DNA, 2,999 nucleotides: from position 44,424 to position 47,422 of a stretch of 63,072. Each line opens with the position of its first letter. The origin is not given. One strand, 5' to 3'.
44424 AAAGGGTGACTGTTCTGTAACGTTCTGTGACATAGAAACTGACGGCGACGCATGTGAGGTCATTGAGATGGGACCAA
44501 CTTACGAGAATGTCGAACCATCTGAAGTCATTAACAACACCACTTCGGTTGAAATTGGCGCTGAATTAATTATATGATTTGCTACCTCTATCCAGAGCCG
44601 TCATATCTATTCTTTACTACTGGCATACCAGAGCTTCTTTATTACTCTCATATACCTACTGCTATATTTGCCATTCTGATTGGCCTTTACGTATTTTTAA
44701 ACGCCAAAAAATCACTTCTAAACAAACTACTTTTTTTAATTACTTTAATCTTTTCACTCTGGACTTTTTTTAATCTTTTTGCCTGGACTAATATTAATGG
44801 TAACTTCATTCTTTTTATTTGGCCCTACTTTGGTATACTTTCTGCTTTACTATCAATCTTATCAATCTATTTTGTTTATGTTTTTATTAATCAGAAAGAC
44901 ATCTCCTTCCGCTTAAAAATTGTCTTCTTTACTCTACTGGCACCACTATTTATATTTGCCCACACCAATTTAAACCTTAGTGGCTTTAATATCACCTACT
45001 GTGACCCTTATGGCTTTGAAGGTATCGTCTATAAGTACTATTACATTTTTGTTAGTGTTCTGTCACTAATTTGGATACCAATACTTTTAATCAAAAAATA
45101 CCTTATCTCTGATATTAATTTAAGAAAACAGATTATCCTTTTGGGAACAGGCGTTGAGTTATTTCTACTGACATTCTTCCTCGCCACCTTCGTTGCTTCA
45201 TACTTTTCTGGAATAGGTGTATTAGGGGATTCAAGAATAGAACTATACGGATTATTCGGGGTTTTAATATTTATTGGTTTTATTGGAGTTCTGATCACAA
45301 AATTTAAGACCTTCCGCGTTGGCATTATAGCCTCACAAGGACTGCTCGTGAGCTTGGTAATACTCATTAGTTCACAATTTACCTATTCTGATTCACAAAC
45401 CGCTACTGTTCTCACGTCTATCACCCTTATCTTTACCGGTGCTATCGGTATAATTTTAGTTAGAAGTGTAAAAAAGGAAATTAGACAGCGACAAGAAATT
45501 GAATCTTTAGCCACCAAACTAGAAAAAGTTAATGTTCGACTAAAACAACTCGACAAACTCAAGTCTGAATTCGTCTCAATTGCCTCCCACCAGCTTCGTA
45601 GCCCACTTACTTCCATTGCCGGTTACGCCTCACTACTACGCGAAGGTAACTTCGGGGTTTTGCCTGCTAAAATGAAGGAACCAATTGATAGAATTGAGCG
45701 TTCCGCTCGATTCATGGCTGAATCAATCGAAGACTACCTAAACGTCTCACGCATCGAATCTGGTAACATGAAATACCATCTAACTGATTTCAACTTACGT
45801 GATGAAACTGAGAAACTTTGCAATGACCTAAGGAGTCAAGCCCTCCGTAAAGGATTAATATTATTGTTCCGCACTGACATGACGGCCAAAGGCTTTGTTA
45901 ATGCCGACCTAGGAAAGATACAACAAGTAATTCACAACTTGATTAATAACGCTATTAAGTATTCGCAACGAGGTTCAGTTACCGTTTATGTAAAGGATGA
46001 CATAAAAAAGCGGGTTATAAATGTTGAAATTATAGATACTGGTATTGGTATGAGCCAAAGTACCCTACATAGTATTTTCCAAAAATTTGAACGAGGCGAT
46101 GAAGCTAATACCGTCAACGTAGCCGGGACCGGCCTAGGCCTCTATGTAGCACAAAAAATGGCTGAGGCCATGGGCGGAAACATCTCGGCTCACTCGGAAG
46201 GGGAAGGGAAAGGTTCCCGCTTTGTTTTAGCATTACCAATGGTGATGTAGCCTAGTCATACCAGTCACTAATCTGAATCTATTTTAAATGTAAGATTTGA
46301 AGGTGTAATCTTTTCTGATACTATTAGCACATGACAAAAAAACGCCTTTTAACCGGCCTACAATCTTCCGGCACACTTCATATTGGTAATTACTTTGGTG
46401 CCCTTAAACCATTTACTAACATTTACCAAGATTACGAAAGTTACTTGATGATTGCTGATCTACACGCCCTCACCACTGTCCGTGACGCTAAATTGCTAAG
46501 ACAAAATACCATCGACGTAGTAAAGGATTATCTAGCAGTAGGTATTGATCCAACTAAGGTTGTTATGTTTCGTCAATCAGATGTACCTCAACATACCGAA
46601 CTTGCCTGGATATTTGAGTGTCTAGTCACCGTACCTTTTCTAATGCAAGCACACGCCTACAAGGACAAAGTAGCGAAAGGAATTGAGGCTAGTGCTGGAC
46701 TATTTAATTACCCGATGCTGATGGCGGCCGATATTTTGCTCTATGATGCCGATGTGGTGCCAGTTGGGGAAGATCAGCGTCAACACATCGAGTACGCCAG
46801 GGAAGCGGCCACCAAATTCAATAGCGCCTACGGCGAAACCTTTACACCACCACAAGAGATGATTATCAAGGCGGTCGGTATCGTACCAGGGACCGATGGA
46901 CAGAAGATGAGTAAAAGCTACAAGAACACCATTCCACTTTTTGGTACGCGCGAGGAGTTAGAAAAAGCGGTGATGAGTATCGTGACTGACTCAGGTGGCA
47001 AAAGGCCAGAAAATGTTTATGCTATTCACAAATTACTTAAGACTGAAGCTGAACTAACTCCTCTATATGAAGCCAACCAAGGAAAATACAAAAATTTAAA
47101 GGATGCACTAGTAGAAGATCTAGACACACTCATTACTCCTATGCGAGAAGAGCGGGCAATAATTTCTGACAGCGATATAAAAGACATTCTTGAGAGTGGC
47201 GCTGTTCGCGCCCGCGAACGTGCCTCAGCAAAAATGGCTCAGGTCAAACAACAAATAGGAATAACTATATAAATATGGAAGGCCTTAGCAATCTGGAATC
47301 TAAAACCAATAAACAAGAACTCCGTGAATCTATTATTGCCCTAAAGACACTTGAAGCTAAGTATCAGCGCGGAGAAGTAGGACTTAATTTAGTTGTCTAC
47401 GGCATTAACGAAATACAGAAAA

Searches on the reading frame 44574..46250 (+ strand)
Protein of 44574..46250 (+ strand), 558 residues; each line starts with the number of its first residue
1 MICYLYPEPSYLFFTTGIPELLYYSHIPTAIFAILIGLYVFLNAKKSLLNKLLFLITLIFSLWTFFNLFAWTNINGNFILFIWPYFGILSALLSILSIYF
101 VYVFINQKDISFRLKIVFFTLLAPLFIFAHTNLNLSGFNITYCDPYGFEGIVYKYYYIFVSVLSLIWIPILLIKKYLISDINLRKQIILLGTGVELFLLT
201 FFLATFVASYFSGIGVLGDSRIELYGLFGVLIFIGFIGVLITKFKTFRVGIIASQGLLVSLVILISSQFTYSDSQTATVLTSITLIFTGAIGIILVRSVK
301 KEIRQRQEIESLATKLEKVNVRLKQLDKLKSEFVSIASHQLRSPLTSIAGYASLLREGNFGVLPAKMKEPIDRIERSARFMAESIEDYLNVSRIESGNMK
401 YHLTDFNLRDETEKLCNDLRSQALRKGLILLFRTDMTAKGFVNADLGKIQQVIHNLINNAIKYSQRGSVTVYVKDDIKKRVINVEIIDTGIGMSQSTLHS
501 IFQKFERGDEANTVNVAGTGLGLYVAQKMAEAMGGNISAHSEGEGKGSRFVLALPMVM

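Call 8: search_protein_families(library=ncbifam, proteins=[window:44574-46250:+])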
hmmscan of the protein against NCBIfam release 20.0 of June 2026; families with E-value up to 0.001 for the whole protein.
window:44574-46250:+ (558 aa): 75 families (the best 25 are shown)
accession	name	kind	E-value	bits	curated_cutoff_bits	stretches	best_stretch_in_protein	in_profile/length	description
TIGR02956.1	TMAO_torS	equivalog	3.2e-47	161.2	676.5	1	317-556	451-682/967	TMAO reductase system sensor histidine kinase/response regulator TorS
NF046044.1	PnpS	equivalog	4.4e-47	160.9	400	1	303-555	144-390/390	two-component system histidine kinase PnpS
NF008318.0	PRK11107.1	equivalog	1.2e-43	149.4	890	1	320-556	283-518/920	two-component sensor histidine kinase BarA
NF033092.0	HK_WalK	equivalog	3.8e-42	144.7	725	1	303-556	345-594/594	cell wall metabolism sensor histidine kinase WalK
NF038297.2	hybrid_HK_HrmK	equivalog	2.5e-40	138.7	725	1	283-556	190-457/607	hybrid histidine kinase/response regulator HrmK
TIGR02966.1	phoR_proteo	equivalog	1.5e-39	135.9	334.2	1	322-552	106-331/333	phosphate regulon sensor histidine kinase PhoR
NF047874.1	MASE3_PAS_HK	subfamily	1.9e-39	136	560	1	272-556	346-625/655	MASE3 domain-containing sensor histidine kinase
NF040691.1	MtrAB_MtrB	equivalog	2.9e-39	135.5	450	1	309-556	250-492/507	MtrAB system histidine kinase MtrB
NF041947.1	LuxQ_Vibrio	equivalog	3.1e-39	134.5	1200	1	295-556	434-696/843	quorum-sensing autoinducer 2 sensor kinase/phosphatase LuxQ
NF008302.0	PRK11091.1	equivalog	6.3e-36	123.9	838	1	323-555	276-504/779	aerobic respiration two-component sensor histidine kinase ArcB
NF045901.1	HisKinLetSLeg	equivalog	3.4e-34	118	1650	1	316-553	281-515/906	two-component system sensor histidine kinase LetS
NF041832.1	near_NosP_CTERM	subfamily_domain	3.9e-34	118.3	400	1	329-557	6-226/370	NahK/ErcS family hybrid sensor histidine kinase/response regulator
NF008099.0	PRK10841.1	equivalog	1.1e-33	116.1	920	1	317-556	457-690/949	two-component system sensor histidine kinase RcsC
NF011874.0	PRK15347.1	equivalog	5.7e-33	114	852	1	314-556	382-614/921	two component system sensor kinase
NF033091.0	HK_VanS_ACDEFG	equivalog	2.2e-32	112.3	400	1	305-544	49-284/293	vancomycin resistance histidine kinase VanS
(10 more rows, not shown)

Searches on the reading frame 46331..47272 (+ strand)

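Call 8: search_protein_families(library=ncbifam, proteins=[window:46331-47272:+])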
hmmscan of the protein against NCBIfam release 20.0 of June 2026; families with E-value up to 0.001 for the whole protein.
window:46331-47272:+ (313 aa): 10 families
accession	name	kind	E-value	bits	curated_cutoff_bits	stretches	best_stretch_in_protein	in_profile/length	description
NF009207.0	PRK12556.1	equivalog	5.5e-89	298.3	479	1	1-311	1-331/332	tryptophan--tRNA ligase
NF008923.0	PRK12284.1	equivalog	1.7e-82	277.6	597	1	3-311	2-331/431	tryptophan--tRNA ligase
TIGR00233.1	trpS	equivalog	1.3e-81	274.5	176.75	1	3-311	2-328/328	tryptophan--tRNA ligase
NF008922.0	PRK12283.1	equivalog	7.7e-61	206.1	572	2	1-169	1-173/400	tryptophan--tRNA ligase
NF008925.0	PRK12285.1-2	equivalog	2.8e-18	66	451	1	6-223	65-280/365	tryptophan--tRNA ligase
NF006330.0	PRK08560.1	equivalog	6.3e-14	51.7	220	1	4-216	33-247/342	tyrosine--tRNA ligase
NF008926.0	PRK12285.1-3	equivalog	1.3e-07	30.9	320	1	5-164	67-229/429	tryptophan--tRNA ligase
NF008927.0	PRK12285.1-4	equivalog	9.2e-07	28.2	478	1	5-219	75-287/385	tryptophan--tRNA ligase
TIGR00234.1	tyrS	equivalog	4.8e-06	25.9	113.8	1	3-221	35-272/406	tyrosine--tRNA ligase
NF008928.0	PRK12285.1-5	equivalog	8.1e-05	21.3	891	1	7-163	96-252/530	tryptophan--tRNA ligase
